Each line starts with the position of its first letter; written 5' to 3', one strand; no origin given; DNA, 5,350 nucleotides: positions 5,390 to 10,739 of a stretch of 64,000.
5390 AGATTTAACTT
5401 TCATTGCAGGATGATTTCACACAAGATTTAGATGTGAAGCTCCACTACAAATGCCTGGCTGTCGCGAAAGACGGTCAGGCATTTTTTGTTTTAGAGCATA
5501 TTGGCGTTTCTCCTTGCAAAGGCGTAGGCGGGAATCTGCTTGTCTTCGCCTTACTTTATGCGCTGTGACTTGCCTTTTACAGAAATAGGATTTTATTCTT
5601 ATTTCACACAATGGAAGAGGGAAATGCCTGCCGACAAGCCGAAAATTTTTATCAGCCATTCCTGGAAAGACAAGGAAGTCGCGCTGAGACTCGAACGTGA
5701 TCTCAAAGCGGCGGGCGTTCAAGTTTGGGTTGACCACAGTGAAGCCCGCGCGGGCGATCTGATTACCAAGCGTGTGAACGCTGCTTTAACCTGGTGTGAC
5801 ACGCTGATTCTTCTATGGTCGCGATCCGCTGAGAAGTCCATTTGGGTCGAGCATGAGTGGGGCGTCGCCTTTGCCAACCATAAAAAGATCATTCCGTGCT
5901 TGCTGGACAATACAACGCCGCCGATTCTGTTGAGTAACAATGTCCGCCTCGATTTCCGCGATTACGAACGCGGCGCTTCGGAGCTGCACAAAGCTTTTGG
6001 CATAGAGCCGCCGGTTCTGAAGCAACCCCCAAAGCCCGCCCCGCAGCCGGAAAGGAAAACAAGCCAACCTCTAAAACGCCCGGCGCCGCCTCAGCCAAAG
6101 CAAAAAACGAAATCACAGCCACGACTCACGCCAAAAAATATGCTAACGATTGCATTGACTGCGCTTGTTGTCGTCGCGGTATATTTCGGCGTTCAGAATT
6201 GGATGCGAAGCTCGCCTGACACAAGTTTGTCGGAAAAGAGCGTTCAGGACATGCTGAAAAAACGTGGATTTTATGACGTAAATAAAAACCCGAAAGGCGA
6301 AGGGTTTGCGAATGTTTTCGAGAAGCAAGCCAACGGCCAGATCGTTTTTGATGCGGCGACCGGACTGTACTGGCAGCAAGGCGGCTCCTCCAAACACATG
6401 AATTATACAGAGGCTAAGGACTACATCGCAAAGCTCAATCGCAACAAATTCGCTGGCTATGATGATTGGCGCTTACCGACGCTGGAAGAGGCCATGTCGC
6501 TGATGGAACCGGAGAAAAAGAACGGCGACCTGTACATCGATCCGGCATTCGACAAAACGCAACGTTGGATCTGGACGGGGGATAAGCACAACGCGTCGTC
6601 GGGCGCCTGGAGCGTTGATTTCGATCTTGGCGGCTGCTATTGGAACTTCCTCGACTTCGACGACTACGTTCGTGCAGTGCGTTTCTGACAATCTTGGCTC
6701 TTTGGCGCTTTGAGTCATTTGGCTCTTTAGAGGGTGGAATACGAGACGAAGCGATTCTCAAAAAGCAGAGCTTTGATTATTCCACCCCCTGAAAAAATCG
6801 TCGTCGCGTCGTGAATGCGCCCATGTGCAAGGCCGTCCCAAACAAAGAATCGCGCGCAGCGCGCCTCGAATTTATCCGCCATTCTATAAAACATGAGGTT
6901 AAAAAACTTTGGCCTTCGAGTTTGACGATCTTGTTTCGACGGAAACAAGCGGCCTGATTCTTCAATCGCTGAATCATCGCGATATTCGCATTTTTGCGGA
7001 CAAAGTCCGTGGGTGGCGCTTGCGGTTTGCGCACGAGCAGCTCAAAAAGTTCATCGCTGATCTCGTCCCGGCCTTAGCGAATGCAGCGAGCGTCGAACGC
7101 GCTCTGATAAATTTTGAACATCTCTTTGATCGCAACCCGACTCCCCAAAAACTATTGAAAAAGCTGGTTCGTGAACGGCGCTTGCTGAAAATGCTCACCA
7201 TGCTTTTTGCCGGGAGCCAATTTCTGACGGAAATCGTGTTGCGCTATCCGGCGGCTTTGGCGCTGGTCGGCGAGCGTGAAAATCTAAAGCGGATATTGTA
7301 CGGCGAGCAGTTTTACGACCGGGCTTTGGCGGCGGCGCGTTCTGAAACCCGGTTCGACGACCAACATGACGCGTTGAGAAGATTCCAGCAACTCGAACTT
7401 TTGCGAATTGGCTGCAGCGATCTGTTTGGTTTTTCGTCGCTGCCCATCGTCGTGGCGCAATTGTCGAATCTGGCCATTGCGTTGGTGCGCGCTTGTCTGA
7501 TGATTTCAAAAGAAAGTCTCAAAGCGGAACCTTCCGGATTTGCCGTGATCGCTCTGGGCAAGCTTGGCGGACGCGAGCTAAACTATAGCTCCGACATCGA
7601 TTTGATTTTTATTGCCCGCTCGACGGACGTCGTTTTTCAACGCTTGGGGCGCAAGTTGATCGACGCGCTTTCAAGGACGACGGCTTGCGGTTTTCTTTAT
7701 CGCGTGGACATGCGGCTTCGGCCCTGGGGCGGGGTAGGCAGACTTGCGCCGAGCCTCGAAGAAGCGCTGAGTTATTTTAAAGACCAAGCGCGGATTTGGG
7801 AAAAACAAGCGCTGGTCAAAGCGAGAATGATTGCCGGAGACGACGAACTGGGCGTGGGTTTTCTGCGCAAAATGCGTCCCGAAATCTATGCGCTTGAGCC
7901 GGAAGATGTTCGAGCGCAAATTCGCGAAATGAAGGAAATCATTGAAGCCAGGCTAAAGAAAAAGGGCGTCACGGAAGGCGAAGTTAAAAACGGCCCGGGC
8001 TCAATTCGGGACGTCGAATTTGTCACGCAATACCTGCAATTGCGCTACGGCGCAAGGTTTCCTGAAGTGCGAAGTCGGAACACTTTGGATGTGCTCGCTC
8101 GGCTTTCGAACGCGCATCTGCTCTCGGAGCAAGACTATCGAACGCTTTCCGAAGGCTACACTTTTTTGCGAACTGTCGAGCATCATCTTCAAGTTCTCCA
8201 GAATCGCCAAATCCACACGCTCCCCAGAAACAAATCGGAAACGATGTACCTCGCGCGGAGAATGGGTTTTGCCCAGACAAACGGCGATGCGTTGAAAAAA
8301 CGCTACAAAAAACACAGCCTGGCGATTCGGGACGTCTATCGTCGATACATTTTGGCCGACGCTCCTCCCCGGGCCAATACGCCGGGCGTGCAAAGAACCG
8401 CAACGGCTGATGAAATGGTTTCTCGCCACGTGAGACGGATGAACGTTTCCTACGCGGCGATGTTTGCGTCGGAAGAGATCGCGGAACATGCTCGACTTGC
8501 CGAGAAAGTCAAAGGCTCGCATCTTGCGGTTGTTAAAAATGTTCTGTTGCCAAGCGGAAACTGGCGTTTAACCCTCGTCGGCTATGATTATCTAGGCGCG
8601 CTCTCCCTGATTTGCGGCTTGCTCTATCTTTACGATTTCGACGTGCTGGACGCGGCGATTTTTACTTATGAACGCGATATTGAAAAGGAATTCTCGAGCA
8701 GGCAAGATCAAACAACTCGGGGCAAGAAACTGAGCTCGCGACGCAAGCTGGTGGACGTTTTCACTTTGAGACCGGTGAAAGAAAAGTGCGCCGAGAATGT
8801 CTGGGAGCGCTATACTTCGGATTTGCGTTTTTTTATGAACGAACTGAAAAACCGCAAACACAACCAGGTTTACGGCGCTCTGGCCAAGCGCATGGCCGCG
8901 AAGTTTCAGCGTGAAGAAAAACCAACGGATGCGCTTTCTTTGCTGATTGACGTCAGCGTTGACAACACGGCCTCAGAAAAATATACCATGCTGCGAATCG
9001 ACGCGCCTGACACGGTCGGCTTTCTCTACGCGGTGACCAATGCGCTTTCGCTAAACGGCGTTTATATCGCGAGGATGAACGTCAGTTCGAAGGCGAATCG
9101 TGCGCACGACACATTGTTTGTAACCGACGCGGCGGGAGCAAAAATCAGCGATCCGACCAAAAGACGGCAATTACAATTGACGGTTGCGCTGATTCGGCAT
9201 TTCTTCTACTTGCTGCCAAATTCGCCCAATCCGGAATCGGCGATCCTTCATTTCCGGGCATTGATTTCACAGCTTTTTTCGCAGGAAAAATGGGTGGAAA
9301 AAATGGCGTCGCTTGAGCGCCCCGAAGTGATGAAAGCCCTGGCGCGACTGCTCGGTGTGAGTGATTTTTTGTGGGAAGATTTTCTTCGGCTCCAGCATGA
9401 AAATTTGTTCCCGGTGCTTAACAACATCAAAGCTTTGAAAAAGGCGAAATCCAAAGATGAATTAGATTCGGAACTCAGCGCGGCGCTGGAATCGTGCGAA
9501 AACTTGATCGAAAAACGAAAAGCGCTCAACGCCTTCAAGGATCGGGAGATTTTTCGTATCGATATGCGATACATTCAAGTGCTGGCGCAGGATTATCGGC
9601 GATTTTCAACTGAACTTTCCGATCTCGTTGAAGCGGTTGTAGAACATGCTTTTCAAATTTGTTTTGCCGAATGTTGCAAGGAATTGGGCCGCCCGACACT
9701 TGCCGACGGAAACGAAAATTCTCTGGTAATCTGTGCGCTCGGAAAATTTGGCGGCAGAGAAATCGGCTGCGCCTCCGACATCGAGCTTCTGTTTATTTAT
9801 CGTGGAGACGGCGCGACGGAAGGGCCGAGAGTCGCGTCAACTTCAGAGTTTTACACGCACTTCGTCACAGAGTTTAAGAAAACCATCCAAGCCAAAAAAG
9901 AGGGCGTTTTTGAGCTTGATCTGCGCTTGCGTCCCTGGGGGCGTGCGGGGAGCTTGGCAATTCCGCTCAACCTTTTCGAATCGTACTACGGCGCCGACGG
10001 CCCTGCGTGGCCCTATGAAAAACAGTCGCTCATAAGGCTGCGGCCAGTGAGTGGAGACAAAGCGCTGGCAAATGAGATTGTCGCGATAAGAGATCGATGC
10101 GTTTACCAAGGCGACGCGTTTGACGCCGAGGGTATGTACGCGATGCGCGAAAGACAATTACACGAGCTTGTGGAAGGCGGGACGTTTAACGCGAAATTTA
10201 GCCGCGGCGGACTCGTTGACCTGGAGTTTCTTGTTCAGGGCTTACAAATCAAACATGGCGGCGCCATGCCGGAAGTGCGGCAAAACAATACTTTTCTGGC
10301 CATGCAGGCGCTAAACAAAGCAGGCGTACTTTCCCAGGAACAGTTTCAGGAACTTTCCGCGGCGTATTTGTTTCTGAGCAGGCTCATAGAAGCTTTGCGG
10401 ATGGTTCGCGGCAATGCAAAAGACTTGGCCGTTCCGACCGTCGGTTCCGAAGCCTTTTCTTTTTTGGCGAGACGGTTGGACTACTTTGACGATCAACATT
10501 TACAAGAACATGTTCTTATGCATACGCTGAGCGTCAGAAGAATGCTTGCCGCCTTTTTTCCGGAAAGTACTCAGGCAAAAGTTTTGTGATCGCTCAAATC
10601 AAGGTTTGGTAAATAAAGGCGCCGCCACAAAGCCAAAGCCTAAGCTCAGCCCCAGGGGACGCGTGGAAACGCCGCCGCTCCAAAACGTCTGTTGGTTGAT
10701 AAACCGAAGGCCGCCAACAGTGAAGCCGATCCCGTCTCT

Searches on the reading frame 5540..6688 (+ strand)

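Call 39: search_protein_families(library=pfam, proteins=[window:5540-6688:+], max_evalue=0.001)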
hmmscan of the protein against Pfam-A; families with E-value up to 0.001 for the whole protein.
window:5540-6688:+ (382 aa): 3 families
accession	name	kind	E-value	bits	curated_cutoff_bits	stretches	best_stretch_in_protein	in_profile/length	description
PF13676.11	TIR_2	-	1.5e-23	84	28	1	36-148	1-120/122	TIR domain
PF07603.17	Lcl_C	-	3.3e-22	79.4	34.9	1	268-381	2-117/117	Lcl C-terminal domain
PF08937.16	ThsB_TIR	-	0.00053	20.8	21.2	0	37-123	1-96/100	Thoeris protein ThsB, TIR-like domain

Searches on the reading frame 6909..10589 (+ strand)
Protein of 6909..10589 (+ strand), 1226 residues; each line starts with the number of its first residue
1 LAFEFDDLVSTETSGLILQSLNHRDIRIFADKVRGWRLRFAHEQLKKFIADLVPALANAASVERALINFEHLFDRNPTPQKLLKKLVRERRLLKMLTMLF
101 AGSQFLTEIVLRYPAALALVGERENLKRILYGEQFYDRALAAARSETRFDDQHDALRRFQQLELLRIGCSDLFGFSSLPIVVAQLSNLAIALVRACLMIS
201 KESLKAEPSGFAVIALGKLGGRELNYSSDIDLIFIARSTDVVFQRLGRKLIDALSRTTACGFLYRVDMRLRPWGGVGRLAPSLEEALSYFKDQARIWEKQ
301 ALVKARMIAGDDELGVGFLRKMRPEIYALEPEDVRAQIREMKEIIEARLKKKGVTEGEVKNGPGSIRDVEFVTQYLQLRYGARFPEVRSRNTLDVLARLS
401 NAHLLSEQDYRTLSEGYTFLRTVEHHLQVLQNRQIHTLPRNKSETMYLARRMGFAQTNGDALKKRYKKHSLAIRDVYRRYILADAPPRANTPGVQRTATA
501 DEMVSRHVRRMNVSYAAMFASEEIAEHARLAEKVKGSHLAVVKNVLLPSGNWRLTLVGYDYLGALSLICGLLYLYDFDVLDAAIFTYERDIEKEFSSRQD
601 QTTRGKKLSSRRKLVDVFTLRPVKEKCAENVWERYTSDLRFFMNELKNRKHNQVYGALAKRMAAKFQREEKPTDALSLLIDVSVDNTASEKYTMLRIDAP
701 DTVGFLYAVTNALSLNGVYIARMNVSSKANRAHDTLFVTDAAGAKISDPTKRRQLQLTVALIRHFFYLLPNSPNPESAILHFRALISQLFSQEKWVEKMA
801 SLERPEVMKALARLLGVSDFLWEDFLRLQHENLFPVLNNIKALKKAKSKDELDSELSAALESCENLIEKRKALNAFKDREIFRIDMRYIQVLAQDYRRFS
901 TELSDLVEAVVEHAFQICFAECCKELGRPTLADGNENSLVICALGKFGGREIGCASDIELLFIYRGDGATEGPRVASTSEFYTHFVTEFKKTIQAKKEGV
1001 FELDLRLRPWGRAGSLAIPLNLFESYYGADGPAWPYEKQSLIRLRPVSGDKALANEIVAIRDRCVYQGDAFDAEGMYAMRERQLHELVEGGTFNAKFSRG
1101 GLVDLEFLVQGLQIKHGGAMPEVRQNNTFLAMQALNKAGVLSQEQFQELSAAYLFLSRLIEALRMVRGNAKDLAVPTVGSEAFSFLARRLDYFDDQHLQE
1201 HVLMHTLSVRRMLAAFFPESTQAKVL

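Call 39: search_protein_families(library=pfam, proteins=[window:6909-10589:+], max_evalue=0.001)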
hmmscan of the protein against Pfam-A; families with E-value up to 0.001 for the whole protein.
window:6909-10589:+ (1226 aa): 5 families
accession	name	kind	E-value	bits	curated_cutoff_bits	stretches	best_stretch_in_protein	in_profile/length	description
PF03710.21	GlnE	-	1.6e-93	313.2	24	2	94-320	2-251/252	Glutamate-ammonia ligase adenylyltransferase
PF08335.16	GlnD_UR_UTase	-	6.4e-38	130.4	21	2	334-478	3-138/141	GlnD PII-uridylyltransferase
PF24931.1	ACT_ACR9_3rd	-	1.1e-07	32.3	27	1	682-757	2-78/98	ACR9-like, ACT-like domain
PF10335.14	DUF294_C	-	1.7e-07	31.6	22.5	0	1122-1159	58-95/145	Putative nucleotidyltransferase substrate binding domain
PF01842.31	ACT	-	0.00016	21.8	27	1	693-743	1-53/66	ACT domain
